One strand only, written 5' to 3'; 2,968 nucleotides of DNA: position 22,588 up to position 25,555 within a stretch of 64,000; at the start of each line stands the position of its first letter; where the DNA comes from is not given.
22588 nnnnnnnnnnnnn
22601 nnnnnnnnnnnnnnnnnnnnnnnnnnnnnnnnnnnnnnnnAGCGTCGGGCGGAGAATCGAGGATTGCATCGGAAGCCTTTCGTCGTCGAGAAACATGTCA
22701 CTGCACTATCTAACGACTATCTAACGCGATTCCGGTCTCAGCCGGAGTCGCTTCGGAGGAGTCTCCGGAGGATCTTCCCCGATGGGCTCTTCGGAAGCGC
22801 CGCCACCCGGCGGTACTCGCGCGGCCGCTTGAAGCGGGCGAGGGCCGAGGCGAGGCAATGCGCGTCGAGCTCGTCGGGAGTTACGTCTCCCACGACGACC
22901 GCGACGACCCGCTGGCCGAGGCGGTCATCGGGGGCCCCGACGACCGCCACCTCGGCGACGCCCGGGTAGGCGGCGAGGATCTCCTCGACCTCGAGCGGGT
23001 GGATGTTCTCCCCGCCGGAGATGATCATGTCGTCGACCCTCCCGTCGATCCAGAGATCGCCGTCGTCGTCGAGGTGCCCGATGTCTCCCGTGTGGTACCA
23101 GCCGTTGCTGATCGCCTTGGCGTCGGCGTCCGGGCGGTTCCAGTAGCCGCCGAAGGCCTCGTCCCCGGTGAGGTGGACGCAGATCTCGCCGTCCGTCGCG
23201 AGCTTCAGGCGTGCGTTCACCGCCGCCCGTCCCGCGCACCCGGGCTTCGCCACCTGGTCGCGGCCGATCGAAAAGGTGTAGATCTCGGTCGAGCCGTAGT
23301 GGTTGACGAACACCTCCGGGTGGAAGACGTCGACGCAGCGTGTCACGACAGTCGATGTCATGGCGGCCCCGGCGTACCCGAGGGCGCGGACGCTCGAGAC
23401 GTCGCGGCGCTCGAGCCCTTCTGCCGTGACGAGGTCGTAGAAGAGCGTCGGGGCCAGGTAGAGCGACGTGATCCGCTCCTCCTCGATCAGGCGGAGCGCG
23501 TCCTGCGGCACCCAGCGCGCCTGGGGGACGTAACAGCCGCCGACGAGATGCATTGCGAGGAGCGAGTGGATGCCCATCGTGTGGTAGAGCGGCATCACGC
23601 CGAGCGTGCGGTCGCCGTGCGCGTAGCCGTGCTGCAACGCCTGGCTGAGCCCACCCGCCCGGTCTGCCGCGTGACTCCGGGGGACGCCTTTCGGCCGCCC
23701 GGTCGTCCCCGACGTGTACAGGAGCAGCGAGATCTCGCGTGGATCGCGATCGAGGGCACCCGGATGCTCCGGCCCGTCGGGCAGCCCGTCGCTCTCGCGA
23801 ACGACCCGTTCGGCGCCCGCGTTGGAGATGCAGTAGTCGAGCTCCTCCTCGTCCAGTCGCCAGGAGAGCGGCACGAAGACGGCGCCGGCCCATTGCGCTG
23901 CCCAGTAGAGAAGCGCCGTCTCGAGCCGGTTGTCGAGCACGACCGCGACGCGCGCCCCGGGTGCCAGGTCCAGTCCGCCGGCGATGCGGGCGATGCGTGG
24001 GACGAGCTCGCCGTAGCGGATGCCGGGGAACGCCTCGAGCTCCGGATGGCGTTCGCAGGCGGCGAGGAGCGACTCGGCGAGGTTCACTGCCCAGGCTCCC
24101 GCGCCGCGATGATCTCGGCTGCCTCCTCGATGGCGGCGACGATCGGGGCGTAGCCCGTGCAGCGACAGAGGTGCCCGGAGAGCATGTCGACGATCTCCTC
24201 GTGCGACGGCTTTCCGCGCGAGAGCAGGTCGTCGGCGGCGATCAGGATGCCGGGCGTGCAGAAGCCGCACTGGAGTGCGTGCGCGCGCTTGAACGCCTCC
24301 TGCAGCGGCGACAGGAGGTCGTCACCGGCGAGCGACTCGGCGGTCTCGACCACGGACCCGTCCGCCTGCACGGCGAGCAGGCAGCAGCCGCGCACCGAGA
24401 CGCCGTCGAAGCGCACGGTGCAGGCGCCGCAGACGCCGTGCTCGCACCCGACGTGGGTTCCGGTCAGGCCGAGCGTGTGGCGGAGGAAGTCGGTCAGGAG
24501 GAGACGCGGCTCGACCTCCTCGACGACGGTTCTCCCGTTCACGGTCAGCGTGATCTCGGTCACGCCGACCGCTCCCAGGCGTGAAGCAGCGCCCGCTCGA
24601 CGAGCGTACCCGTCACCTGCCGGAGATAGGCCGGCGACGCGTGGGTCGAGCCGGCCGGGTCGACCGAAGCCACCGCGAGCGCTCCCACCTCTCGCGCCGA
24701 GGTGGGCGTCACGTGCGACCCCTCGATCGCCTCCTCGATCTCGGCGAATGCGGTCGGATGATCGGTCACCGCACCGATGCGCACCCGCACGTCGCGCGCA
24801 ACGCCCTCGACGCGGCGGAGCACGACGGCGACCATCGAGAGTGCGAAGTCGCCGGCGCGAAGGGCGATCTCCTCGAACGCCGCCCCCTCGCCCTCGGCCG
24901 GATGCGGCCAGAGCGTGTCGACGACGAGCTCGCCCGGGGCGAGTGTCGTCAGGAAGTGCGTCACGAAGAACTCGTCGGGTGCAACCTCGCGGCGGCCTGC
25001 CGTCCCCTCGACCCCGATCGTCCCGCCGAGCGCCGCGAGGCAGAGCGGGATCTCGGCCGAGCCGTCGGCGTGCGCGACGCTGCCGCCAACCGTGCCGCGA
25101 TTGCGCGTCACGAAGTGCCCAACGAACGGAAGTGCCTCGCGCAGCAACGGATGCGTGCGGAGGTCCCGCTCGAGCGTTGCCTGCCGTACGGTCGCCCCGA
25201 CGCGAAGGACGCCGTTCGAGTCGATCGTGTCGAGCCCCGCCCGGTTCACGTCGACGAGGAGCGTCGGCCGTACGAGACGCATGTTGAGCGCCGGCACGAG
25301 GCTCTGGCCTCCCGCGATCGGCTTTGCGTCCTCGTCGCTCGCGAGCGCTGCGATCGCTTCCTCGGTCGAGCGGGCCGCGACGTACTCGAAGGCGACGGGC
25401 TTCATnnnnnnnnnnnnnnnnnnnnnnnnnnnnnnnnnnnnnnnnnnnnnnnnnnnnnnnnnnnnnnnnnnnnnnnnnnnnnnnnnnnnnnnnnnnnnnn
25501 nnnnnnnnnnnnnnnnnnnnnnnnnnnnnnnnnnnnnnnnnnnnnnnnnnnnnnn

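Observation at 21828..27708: Complete hmfABCDE-like furoate degradation cluster in a probable Thermoleophilia-type actinobacterium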

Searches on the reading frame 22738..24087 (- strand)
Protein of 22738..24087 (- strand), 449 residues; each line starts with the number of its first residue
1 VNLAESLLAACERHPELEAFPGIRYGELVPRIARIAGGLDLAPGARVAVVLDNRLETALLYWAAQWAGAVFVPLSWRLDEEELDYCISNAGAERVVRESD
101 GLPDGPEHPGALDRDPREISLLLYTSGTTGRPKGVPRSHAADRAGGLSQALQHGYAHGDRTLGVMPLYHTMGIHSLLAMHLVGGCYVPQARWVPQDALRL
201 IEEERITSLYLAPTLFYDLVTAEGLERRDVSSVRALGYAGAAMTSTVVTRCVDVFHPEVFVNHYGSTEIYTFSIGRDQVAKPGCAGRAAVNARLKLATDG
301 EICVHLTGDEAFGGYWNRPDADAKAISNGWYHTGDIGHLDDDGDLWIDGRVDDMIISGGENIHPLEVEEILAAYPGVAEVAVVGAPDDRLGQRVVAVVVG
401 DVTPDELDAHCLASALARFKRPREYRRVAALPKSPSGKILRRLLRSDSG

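Call 4: search_protein_families(library=ncbifam, proteins=[window:22738-24084:-], max_evalue=0.00001)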
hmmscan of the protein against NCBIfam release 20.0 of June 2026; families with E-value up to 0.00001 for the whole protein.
window:22738-24084:- (448 aa): 104 families (the best 25 are shown)
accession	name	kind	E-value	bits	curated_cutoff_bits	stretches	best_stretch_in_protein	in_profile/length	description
NF004837.0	PRK06187.1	subfamily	3.8e-94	315.9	476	2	107-446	161-521/531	long-chain-fatty-acid--CoA ligase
NF006182.0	PRK08316.1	subfamily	2.4e-77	260.6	663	2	117-446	172-516/523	fatty acyl-CoA synthetase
NF005801.1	PRK07656.1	equivalog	2.2e-74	250.9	657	1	111-444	159-500/500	FadD3 family acyl-CoA ligase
NF009071.0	PRK12406.1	subfamily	4.6e-70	236.5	701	2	119-445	156-500/510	acyl-CoA synthetase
NF004797.0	PRK06145.1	equivalog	6.1e-69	232.7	850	2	111-446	144-494/499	acyl-CoA synthetase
NF002966.0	PRK03640.1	equivalog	6.7e-67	226.1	556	1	116-445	141-478/483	o-succinylbenzoate--CoA ligase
NF005676.0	PRK07470.1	equivalog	1.7e-66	225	774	2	292-445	373-527/544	acyl-CoA synthetase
TIGR01923.1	menE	equivalog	7.6e-65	219.5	330.15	1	118-441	115-440/442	o-succinylbenzoate--CoA ligase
NF005307.0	PRK06839.1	equivalog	2.8e-64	217.6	748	2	119-442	152-488/496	o-succinylbenzoate--CoA ligase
NF052269.1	Staph_lig_FadD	equivalog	4e-63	213.5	650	1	114-441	148-487/499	long-chain-fatty-acid--CoA ligase FadD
NF006181.0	PRK08314.1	subfamily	9.2e-63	212.3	705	2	107-444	195-551/563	long-chain-fatty-acid--CoA ligase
NF005857.1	PRK07786.1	exception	4.2e-61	207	733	1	115-445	165-510/513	fatty-acid--CoA ligase FadD5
NF005702.0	PRK07514.1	subfamily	8.8e-60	202.5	558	2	111-445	152-498/506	malonyl-CoA synthase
NF005858.0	PRK07787.1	subfamily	1.3e-59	201.9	575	1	25-444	30-469/471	acyl-CoA synthetase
NF009233.0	PRK12583.1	subfamily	1.1e-58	199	832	1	120-445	205-548/558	fatty acid CoA ligase family protein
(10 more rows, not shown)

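Call 5: search_protein_families(library=pfam, proteins=[window:22738-24084:-], max_evalue=0.00001)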
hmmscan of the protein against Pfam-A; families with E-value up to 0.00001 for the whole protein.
window:22738-24084:- (448 aa): 2 families
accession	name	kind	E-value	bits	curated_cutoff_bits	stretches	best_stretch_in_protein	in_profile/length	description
PF00501.34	AMP-binding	-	9.3e-53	179.8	29.9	2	113-315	159-384/384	AMP-binding enzyme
PF13193.12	AMP-binding_C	-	1.9e-17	64.4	24.5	1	365-437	1-76/76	AMP-binding enzyme C-terminal domain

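Call 100: find_homologous_proteins(query=window:22738-24087:-, max_evalue=1e-30)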
Query window:22738-24087:- (449 aa): 7907 proteins with E <= 1e-30 among 8000 candidates; the best 120 are listed.
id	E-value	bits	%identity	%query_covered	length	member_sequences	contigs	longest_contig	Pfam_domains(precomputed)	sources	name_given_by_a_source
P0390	4.1e-272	921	73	71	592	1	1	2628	PF00501.35,PF13193.13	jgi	jgi:acyl-CoA synthetase (AMP-forming)/AMP-acid ligase II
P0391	3.9e-271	917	89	100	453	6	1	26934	PF00501.35,PF13193.13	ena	-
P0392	2.4e-270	915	88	100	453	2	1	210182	PF00501.35,PF13193.13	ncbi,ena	-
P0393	2.5e-267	905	87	100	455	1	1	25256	PF00501.35,PF13193.13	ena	-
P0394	1.5e-259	879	85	100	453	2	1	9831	PF00501.35,PF13193.13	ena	-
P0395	1.3e-258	876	85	100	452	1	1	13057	PF00501.35,PF13193.13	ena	-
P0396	1.8e-257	872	84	100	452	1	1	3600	PF00501.35,PF13193.13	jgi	jgi:2-furoate---CoA ligase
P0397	4.5e-257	871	83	100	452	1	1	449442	PF00501.35,PF13193.13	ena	-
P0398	6.4e-256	867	84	100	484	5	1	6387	PF00501.35,PF13193.13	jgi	-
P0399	2.6e-255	865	84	100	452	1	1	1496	PF00501.35,PF13193.13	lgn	-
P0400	5.5e-255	864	83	100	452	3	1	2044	PF00501.35,PF13193.13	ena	-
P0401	1.4e-254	863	83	100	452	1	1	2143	PF00501.35,PF13193.13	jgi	jgi:2-furoate---CoA ligase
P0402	2.0e-253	859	83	100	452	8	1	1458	PF00501.35,PF13193.13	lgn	-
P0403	2.3e-253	859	83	100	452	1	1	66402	PF00501.35,PF13193.13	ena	-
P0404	4.8e-253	858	83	100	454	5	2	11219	PF00501.35,PF13193.13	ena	-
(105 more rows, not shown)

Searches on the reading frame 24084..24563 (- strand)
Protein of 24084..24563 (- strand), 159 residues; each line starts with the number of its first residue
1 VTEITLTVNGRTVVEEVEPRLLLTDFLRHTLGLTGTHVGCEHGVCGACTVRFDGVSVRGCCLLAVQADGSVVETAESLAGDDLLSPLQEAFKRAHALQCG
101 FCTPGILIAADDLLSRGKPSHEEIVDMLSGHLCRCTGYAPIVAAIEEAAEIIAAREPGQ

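Call 4: search_protein_families(library=ncbifam, proteins=[window:24084-24563:-], max_evalue=0.00001)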
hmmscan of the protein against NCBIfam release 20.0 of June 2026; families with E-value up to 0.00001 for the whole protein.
window:24084-24563:- (159 aa): 11 families
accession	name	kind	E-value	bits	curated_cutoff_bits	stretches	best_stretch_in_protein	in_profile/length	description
NF041020.1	glyceraldDH_gamma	equivalog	3.5e-56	189.3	290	1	3-152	12-162/164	glyceraldehyde dehydrogenase subunit gamma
TIGR03193.1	4hydroxCoAred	equivalog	4.2e-46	156.5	257.8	1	4-149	2-148/148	4-hydroxybenzoyl-CoA reductase subunit gamma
NF043084.2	XdhC_XDHase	equivalog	2e-45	154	217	1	3-149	2-150/151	xanthine dehydrogenase subunit XdhC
TIGR03198.1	pucE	equivalog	4.1e-40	136.7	254.3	1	3-149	3-149/151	xanthine dehydrogenase subunit E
NF045668.1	pterin_aldehy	equivalog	3.5e-37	128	1100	1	5-153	4-156/905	molybdopterin-dependent aldehyde oxidoreductase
NF007387.0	PRK09908.1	equivalog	1.6e-36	125.1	212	1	3-148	8-155/159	xanthine dehydrogenase iron sulfur-binding subunit XdhC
NF008514.0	PRK11433.1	equivalog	2.9e-36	125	322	1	2-151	51-216/218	aldehyde dehydrogenase iron-sulfur subunit PaoA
TIGR02963.1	xanthine_xdhA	equivalog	5.7e-34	117.5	467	1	8-151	5-160/468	xanthine dehydrogenase small subunit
TIGR03311.1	Se_dep_XDH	equivalog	2.4e-33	115.2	830.45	1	6-153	3-148/848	selenium-dependent xanthine dehydrogenase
TIGR02969.1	mam_aldehyde_ox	subfamily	6.3e-28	96.8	1912.3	1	3-146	2-158/1330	aldehyde oxidase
TIGR03313.1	Se_sel_red_Mo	hypoth_equivalog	4.2e-11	41.3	1101.9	1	42-150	37-146/951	molybdopterin-dependent oxidoreductase Mo/Fe-S-binding subunit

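Call 5: search_protein_families(library=pfam, proteins=[window:24084-24563:-], max_evalue=0.00001)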
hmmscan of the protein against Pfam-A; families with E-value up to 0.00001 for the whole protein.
window:24084-24563:- (159 aa): 2 families
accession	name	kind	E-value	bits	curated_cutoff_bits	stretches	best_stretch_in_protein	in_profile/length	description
PF01799.25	Fer2_2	-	8.1e-27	93.6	30.3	1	74-146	1-75/75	[2Fe-2S] binding domain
PF00111.32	Fer2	-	4.9e-08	33.2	21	1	7-57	2-52/77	2Fe-2S iron-sulfur cluster binding domain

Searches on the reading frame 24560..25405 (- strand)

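Call 4: search_protein_families(library=ncbifam, proteins=[window:24560-25405:-], max_evalue=0.00001)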
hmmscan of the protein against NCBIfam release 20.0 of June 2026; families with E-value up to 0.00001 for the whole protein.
window:24560-25405:- (281 aa): 6 families
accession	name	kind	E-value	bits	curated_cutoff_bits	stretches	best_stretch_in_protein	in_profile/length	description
NF041019.1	glyceraldDH_beta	equivalog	7.3e-61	205.8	350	1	1-274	1-278/280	glyceraldehyde dehydrogenase subunit beta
NF043083.1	XdhB_XDHase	equivalog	7.1e-25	87.7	310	1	7-279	6-286/289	xanthine dehydrogenase subunit XdhB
NF007427.0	PRK09971.1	equivalog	2.9e-21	75.9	287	1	7-278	6-285/292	xanthine dehydrogenase FAD-binding subunit XdhB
TIGR03195.1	4hydrxCoA_B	equivalog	4.9e-19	68.6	404.55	2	112-277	154-320/321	4-hydroxybenzoyl-CoA reductase subunit beta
TIGR02963.1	xanthine_xdhA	equivalog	1.7e-15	56.6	467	1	16-274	202-466/468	xanthine dehydrogenase small subunit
TIGR03312.1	Se_sel_red_FAD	hypoth_equivalog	7.8e-08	31.8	241.5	1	25-133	22-129/257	molybdopterin-dependent oxidoreductase FAD-binding subunit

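Call 5: search_protein_families(library=pfam, proteins=[window:24560-25405:-], max_evalue=0.00001)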
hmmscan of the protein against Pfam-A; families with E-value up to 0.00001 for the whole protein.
window:24560-25405:- (281 aa): 2 families
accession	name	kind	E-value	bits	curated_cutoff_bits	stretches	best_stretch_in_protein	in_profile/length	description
PF00941.27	FAD_binding_5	-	4.2e-33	115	27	1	5-165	2-166/170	FAD binding domain in molybdopterin dehydrogenase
PF03450.22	CO_deh_flav_C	-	3.7e-14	53.1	25.5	1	176-275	2-101/102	CO dehydrogenase flavoprotein C-terminal domain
